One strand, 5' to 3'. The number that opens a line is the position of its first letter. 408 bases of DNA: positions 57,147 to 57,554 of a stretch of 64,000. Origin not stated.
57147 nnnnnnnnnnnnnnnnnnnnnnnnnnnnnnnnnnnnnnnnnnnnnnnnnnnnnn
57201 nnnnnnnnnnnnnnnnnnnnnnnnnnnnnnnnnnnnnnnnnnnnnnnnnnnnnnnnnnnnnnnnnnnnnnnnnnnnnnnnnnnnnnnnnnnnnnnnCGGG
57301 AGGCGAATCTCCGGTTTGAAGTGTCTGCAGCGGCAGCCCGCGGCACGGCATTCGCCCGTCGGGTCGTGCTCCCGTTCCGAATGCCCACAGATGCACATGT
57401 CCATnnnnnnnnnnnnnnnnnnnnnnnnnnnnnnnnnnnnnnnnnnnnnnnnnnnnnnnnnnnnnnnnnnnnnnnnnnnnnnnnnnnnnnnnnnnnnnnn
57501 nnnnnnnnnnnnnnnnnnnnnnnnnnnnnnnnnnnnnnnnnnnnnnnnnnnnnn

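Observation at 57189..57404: Repeated small Cys/His-rich ORF family (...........-H-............) next to PIMT genes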

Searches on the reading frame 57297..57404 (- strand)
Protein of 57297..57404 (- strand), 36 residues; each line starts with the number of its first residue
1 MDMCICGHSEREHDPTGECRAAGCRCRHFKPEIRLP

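Call 11: find_related_loci(query=A3, collection=genome_contigs, flank=8000)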
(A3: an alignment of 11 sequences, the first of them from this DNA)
Query A3 (36 aa) in genome_contigs; peptide patterns used: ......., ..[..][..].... (x = any residue, [..] = any of these).
54 stretches matched a pattern; 2 encode a relative of the query (tblastn E <= 1e-3); 2 distinct loci.
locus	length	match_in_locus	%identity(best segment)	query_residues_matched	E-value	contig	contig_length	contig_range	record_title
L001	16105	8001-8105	89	1-35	1e-19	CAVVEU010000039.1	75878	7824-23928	MAG: uncultured Candidatus Rokubacteria bacterium isolate MFD02242.bin.2.279 genome assembly, contig: contig_870, whole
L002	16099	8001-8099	94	1-33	1e-18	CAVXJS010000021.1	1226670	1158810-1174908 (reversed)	MAG: uncultured Candidatus Rokubacteria bacterium isolate MFD05567.bin.2.266 genome assembly, contig: contig_8485, whole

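Call 25: find_related_loci(query=A3, collection=metagenome_contigs, flank=5000)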
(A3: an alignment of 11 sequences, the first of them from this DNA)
Query A3 (36 aa) in metagenome_contigs; peptide patterns used: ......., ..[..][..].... (x = any residue, [..] = any of these).
117 stretches matched a pattern; 22 encode a relative of the query (tblastn E <= 1e-3); 22 distinct loci.
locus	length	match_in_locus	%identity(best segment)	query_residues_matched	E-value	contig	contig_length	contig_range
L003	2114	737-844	97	1-36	4e-22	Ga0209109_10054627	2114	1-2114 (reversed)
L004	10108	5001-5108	97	1-36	2e-21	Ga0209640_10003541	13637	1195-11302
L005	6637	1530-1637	92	1-36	8e-21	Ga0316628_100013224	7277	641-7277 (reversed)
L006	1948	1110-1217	92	1-36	1e-20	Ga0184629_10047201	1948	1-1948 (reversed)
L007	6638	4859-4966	92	1-36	2e-20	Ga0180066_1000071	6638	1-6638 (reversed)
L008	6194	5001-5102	100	1-34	3e-20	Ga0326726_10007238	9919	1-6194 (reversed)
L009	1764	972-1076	91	1-35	5e-19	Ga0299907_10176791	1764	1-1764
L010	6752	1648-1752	91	1-35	7e-19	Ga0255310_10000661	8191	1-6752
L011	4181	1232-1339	86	1-36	8e-19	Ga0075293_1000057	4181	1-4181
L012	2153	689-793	89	1-35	1e-18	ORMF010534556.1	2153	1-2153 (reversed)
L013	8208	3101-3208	86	1-36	1e-18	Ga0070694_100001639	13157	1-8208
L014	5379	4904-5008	89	1-35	1e-18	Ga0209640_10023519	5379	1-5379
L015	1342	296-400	89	1-35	1e-18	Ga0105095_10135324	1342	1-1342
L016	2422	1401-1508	86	1-36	1e-18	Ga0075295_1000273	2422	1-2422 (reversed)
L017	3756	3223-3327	89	1-35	1e-18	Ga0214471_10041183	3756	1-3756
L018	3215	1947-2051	89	1-35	3e-18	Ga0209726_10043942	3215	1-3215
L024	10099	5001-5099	82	1-33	4e-16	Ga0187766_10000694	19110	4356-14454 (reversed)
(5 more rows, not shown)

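Call 27: search_protein_representatives(alignment_id=A3)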
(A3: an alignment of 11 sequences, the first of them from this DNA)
Query: 11 sequences, 36 profile positions. Proteins with E-value up to 0.001 (for the whole library): 87; up to 1e-10: 15; up to 1e-30: 0. The best 87 are listed.
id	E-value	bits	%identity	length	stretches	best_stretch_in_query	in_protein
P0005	1.4e-21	92.1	-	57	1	1-35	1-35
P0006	1.8e-21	91.7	-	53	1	1-35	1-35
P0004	8.6e-21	89.6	-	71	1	1-34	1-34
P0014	1.1e-20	89.3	-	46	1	1-35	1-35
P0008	1.5e-20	88.8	-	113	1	1-36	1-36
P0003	1.8e-20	88.5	-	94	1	1-36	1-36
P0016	3.4e-20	87.6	-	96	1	1-36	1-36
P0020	1.5e-18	82.4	-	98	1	1-35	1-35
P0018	3.7e-18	81.1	-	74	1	1-35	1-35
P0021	6.1e-18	80.4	-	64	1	1-35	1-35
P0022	6.9e-17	77.1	-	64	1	1-35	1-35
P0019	7.6e-17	76.9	-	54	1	1-35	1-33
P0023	5.0e-16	74.3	-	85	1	1-35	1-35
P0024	4.7e-14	68.0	-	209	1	1-35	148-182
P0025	7.6e-12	60.9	-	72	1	1-27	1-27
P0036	6.5e-06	42.0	-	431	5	3-21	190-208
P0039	1.2e-05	41.2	-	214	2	2-34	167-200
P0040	1.3e-05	40.9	-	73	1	4-31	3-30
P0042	2.0e-05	40.4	-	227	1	1-35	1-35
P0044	2.3e-05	40.2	-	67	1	3-31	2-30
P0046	3.4e-05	39.6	-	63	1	1-35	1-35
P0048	3.9e-05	39.5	-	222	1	1-35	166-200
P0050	4.7e-05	39.2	-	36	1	4-32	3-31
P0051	5.4e-05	39.0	-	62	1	4-34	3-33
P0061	1.0e-04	38.1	-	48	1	4-32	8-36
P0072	2.5e-04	36.9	-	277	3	4-32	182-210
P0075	4.0e-04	36.2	-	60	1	4-31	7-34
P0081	5.0e-04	35.9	-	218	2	4-32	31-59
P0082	5.2e-04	35.9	-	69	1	4-33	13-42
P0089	6.7e-04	35.5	-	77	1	3-27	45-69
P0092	7.5e-04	35.4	-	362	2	3-29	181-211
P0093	8.3e-04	35.2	-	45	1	4-32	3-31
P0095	9.4e-04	35.1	-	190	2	2-31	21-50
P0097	9.6e-04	35.0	-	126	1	1-35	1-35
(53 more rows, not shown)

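Call 33: search_solved_structures(query=A4, max_evalue=10, show_alignments=3)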
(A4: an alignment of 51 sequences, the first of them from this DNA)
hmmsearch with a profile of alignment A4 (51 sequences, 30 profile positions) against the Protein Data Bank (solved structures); distinct sequences matched with E-value up to 10: 2.
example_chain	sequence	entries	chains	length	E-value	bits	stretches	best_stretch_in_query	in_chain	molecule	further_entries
2b38_A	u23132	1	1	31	1.4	12.2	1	15-28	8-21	kalata B8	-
2lur_A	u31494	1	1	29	4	10.8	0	14-24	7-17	Kalata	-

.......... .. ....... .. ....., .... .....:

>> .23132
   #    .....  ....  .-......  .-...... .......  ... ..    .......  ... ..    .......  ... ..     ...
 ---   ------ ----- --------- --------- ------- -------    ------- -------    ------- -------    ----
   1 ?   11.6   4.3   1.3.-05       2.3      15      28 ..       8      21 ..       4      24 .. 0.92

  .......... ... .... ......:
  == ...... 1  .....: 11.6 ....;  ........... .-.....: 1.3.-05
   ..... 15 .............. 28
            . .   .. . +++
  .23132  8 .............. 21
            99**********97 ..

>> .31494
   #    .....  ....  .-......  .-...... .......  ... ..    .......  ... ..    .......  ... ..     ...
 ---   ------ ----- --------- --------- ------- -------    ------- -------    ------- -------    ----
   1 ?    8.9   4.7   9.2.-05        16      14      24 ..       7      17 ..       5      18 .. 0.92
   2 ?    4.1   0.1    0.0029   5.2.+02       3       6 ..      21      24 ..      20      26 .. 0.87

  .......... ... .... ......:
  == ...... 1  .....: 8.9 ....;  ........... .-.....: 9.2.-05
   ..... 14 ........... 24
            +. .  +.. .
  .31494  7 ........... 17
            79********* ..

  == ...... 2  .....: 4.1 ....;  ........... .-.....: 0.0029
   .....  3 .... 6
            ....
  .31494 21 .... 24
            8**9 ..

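Call 34: search_protein_families(library=pfam, proteins=[P0092, P0072, P0081, P0095, P0039, P0036, P0042, P0097, P0024, P0048], max_evalue=0.1)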
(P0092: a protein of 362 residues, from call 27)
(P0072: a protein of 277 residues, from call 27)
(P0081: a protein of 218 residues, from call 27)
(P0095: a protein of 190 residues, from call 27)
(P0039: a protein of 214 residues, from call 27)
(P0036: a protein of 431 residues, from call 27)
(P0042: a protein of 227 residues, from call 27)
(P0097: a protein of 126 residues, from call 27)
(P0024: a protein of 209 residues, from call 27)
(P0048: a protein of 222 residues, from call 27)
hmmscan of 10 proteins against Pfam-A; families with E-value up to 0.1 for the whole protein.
P0092 (362 aa): 1 family
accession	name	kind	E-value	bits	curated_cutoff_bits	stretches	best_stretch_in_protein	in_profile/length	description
PF14753.11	FAM221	-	1.2e-23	84.2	25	1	152-314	27-176/196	Protein FAM221A/B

P0072 (277 aa): 0 families

P0081 (218 aa): 0 families

P0095 (190 aa): 0 families

P0039 (214 aa): 0 families

P0036 (431 aa): 1 family
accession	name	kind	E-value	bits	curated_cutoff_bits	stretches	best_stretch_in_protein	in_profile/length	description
PF17152.10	CHASE8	-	0.0041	17.8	27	0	148-187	30-69/102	Periplasmic sensor domain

P0042 (227 aa): 1 family
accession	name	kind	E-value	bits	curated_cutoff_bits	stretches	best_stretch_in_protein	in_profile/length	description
PF04484.17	QWRF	-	0.042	14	25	1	105-175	48-121/302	QWRF family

P0097 (126 aa): 0 families

P0024 (209 aa): 0 families

P0048 (222 aa): 0 families

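Call 41: find_encoding_contigs(protein=P0051, flank=5000, max_places=2)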
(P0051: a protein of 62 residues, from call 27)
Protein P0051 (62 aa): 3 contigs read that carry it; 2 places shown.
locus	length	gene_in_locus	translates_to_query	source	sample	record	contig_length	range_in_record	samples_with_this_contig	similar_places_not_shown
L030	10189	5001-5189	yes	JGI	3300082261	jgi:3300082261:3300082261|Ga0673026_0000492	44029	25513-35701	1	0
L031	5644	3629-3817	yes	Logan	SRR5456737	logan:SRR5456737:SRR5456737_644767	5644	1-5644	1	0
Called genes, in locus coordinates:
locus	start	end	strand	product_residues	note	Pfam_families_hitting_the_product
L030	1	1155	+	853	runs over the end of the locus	PF00690:Cation_ATPase_N, PF00122:E1-E2_ATPase, PF00702:Hydrolase, PF13246:Cation_ATPase, PF00689:Cation_ATPase_C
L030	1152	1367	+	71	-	PF00005:ABC_tran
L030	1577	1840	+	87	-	-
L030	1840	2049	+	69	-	PF00950:ABC-3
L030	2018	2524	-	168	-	-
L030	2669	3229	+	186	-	PF00571:CBS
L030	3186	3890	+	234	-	PF08282:Hydrolase_3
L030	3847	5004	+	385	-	-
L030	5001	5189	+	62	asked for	-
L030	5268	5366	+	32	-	-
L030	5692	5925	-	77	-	-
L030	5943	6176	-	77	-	-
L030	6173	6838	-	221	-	PF00156:Pribosyltran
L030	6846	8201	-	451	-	PF00753:Lactamase_B, PF00581:Rhodanese, PF11127:YgaP-like_TM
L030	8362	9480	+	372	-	PF02812:ELFV_dehydrog_N, PF00208:ELFV_dehydrog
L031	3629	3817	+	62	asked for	-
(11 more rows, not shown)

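Call 46: find_encoding_contigs(protein=P0082, flank=5000, max_places=2)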
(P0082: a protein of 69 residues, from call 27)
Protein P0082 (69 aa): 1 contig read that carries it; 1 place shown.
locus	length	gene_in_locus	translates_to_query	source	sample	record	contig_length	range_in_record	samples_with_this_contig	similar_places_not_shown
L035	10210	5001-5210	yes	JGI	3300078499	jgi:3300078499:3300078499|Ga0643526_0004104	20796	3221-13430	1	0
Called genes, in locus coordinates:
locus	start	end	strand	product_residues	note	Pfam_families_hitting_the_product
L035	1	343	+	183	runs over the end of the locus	-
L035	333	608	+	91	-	-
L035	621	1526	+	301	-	-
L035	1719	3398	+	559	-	PF01612:DNA_pol_A_exo1 (weak), PF00476:DNA_pol_A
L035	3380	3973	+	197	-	-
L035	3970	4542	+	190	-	PF01555:N6_N4_Mtase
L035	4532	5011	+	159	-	PF03167:UDG (weak)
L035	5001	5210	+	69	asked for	-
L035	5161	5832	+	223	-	-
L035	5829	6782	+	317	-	PF00154:RecA_N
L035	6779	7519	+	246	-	-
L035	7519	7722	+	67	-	-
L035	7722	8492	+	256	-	PF12705:PDDEXK_1 (faint)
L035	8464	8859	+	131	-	-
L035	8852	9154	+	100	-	-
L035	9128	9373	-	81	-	-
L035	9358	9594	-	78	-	-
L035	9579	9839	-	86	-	-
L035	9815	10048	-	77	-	-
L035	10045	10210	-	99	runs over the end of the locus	-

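Call 52: find_encoding_contigs(protein=P0023, flank=5000, max_places=3)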
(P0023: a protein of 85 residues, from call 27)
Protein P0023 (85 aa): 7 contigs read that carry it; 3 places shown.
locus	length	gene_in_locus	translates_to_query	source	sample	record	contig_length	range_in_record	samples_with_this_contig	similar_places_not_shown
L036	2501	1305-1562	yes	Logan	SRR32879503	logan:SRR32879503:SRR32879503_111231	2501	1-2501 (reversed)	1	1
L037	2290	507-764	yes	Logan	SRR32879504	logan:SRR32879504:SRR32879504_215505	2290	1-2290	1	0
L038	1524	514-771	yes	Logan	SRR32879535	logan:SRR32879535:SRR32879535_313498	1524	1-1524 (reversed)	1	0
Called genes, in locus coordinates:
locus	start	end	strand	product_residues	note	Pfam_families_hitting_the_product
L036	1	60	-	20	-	?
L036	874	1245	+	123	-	PF23562:AMP-binding_C_3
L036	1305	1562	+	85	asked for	-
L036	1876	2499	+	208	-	?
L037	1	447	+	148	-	?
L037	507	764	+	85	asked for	-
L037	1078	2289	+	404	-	?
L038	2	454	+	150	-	?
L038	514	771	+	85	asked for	-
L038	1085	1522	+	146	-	?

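Call 53: find_encoding_contigs(protein=P0022, flank=5000, max_places=3)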
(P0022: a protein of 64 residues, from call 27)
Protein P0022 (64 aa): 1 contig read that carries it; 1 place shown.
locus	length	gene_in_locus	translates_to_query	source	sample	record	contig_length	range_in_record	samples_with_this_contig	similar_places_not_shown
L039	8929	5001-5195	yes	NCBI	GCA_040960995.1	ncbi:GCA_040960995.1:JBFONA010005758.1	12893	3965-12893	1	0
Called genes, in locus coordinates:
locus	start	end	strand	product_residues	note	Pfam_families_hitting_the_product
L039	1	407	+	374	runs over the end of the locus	PF05222:AlaDh_PNT_N, PF01262:AlaDh_PNT_C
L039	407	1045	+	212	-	PF00571:CBS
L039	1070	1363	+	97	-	PF11373:DUF3175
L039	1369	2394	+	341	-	PF02653:BPD_transp_2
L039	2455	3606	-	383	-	PF09587:PGA_cap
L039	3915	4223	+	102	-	PF00044:Gp_dh_N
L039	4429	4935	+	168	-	PF03266:NTPase_1, PF13401:AAA_22 (weak)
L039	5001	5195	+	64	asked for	-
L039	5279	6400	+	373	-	PF01135:PCMT, PF10025:DUF2267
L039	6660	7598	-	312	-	PF04055:Radical_SAM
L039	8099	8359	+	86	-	PF00011:HSP20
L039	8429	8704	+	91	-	PF00216:Bac_DNA_binding, PF18291:HU-HIG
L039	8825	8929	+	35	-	?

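Call 64: search_protein_families(library=phrogs, proteins=[P0082, P0081, P0095, P0039, P0072, P0050, P0061, P0089], max_evalue=0.01)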
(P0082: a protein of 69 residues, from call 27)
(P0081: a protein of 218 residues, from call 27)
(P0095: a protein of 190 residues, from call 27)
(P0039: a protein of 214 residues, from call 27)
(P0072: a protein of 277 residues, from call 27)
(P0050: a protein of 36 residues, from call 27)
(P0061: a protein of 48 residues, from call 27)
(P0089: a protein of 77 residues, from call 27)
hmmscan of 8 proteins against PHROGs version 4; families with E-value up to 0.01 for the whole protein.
P0082 (69 aa): 1 family
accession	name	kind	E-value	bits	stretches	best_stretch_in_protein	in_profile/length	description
phrog_7969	-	unknown function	0.0048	18.2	1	12-47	17-55/93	-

P0081 (218 aa): 0 families

P0095 (190 aa): 0 families

P0039 (214 aa): 0 families

P0072 (277 aa): 0 families

P0050 (36 aa): 0 families

P0061 (48 aa): 0 families

P0089 (77 aa): 0 families

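Call 65: search_protein_families(library=ncbifam, proteins=[P0082, P0044, P0040, P0046, P0050, P0061, P0093], max_evalue=0.1)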
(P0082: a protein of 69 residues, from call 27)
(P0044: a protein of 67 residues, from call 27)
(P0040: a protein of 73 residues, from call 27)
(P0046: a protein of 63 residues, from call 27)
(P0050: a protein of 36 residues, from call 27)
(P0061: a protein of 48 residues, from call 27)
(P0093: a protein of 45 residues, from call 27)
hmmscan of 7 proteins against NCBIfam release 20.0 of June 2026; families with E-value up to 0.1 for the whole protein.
P0082 (69 aa): 0 families

P0044 (67 aa): 0 families

P0040 (73 aa): 0 families

P0046 (63 aa): 0 families

P0050 (36 aa): 0 families

P0061 (48 aa): 0 families

P0093 (45 aa): 0 families

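Call 70: find_encoding_contigs(protein=P0075, flank=5000, max_places=1)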
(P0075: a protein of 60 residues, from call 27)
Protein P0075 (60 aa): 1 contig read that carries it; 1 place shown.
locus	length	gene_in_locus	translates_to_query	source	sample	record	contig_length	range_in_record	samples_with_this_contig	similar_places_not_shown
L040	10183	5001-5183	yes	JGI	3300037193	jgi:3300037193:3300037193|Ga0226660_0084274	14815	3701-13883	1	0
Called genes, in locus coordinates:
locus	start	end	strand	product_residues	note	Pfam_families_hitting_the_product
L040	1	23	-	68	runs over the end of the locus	-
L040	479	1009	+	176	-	PF20046:DUF6448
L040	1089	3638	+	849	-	PF00690:Cation_ATPase_N, PF00122:E1-E2_ATPase, PF00702:Hydrolase, PF13246:Cation_ATPase, PF00689:Cation_ATPase_C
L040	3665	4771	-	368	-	PF01583:APS_kinase, PF03308:MeaB (faint), PF06414:Zeta_toxin (faint), PF07931:CPT (weak), PF08433:KTI12 (weak), PF13238:AAA_18 (weak), PF13671:AAA_33, PF01583:APS_kinase, +4 more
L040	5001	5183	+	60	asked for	-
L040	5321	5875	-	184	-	PF00582:Usp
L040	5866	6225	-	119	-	-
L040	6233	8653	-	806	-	PF20437:LonC_helical, PF13654:AAA_32, PF20436:LonB_AAA-LID, PF05362:Lon_C (weak)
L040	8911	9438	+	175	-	PF00582:Usp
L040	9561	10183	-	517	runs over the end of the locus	?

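Call 81: search_protein_families(library=pfam, proteins=[L008:5213-5638:+, L008:5663-6031:+, L013:3736-5244:+, L016:1521-1859:+, L011:1609-3630:+, L007:4060-4785:+, L007:5791-6636:+, L024:5829-6323:-, L037:1078-2289:+, L005:1671-4316:-], max_evalue=0.00001)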
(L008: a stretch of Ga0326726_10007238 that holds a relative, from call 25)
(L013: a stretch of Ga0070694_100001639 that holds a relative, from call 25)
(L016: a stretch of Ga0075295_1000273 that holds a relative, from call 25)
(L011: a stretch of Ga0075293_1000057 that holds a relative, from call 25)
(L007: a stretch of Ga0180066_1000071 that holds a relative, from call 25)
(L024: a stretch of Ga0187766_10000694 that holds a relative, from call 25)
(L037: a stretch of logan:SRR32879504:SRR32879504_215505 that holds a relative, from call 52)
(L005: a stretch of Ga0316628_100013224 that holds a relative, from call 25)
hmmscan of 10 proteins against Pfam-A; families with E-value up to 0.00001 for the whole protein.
L008:5213-5638:+ (141 aa): 1 family
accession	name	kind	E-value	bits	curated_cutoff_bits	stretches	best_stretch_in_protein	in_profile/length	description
PF02082.26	Rrf2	-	5.9e-27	94.9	30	1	6-134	1-130/132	Iron-dependent Transcriptional regulator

L008:5663-6031:+ (122 aa): 1 family
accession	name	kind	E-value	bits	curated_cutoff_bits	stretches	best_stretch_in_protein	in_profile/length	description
PF01155.25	HypA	-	1.5e-28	99.5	28.9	1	1-113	1-111/112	Hydrogenase/urease nickel incorporation, metallochaperone, hypA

L013:3736-5244:+ (502 aa): 2 families
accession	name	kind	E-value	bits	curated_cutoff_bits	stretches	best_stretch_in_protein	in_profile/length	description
PF00012.26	HSP70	-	3.8e-37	128.2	20.6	1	114-347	136-389/599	Hsp70 protein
PF06723.19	MreB_Mbl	-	1.6e-07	30.9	27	0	113-206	95-183/327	MreB/Mbl protein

L016:1521-1859:+ (112 aa): 1 family
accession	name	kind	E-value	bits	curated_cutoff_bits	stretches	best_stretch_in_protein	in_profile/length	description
PF00543.27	P-II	-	2.2e-30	105.4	25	1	1-106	1-102/102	Nitrogen regulatory protein P-II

L011:1609-3630:+ (673 aa): 2 families
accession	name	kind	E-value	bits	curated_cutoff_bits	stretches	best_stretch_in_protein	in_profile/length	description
PF02540.23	NAD_synthase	-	9.3e-23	81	21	1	354-528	5-167/242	NAD synthase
PF00795.27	CN_hydrolase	-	8.7e-17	61.7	23.2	1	26-287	10-253/256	Carbon-nitrogen hydrolase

L007:4060-4785:+ (241 aa): 1 family
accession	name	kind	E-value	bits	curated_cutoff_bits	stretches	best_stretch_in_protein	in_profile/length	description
PF00881.29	Nitroreductase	-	8.5e-31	107.8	23.5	1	64-239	2-167/167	Nitroreductase family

L007:5791-6636:+ (282 aa): 5 families
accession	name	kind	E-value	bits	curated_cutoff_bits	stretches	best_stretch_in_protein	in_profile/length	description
PF13426.13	PAS_9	-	7.5e-11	42.7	27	1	71-173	4-103/103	PAS domain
PF00512.31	HisKA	-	1.1e-07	32.2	26.9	1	191-257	3-65/66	His Kinase A (phospho-acceptor) domain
PF00989.32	PAS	-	2.2e-07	31.3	22.6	1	61-166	4-108/113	PAS fold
PF13188.13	PAS_8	-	1.2e-06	28.6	21.8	1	60-110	3-54/65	PAS domain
PF08448.16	PAS_4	-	2e-06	28.4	23.1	1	64-175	1-109/110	PAS fold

L024:5829-6323:- (164 aa): 1 family
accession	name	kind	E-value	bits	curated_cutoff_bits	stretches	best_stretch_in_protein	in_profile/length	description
PF04073.20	tRNA_edit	-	5.5e-26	91.5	25.5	1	23-145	1-123/123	Aminoacyl-tRNA editing domain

L037:1078-2289:+ (404 aa): 1 family
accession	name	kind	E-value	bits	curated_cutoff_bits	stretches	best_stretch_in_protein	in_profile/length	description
PF01139.22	RtcB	-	2.7e-134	449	27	1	52-403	1-339/426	tRNA-splicing ligase RtcB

L005:1671-4316:- (881 aa): 3 families
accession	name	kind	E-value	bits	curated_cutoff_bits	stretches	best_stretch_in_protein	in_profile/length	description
PF01314.23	AFOR_C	-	3.1e-96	323.3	27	1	255-636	11-385/385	Aldehyde ferredoxin oxidoreductase, domains 2 & 3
PF02730.20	AFOR_N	-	3.8e-75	252.5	29.8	1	29-234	1-198/199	Aldehyde ferredoxin oxidoreductase, N-terminal domain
PF01135.25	PCMT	-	1.8e-60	204.8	20.3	1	664-867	3-208/210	Protein-L-isoaspartate(D-aspartate) O-methyltransferase (PCMT)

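Call 83: predict_structure(alignment_id=A7)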
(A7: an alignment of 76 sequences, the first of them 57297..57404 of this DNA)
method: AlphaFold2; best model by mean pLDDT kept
length: 36 residues; sequences in the alignment: 76
mean_pLDDT: 66.5   pTM: 0.32
mean pLDDT of the five models: 66.5, 63.9, 63.9, 61.7, 59.0
residues with pLDDT >= 90: 0; 70-90: 17; 50-70: 17; < 50: 2
segments of 3 or more residues with pLDDT < 50: none
pLDDT, mean of each block of 10 residues (from residue 1): 66 73 68 54
secondary structure, 60 per line:
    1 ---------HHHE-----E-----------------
elements in order:

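Call 86: fold_search(model_id=the predicted structure, library=pdb)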
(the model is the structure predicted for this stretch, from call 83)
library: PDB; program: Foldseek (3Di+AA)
matches with E <= 10: 0; with E <= 0.001: 0
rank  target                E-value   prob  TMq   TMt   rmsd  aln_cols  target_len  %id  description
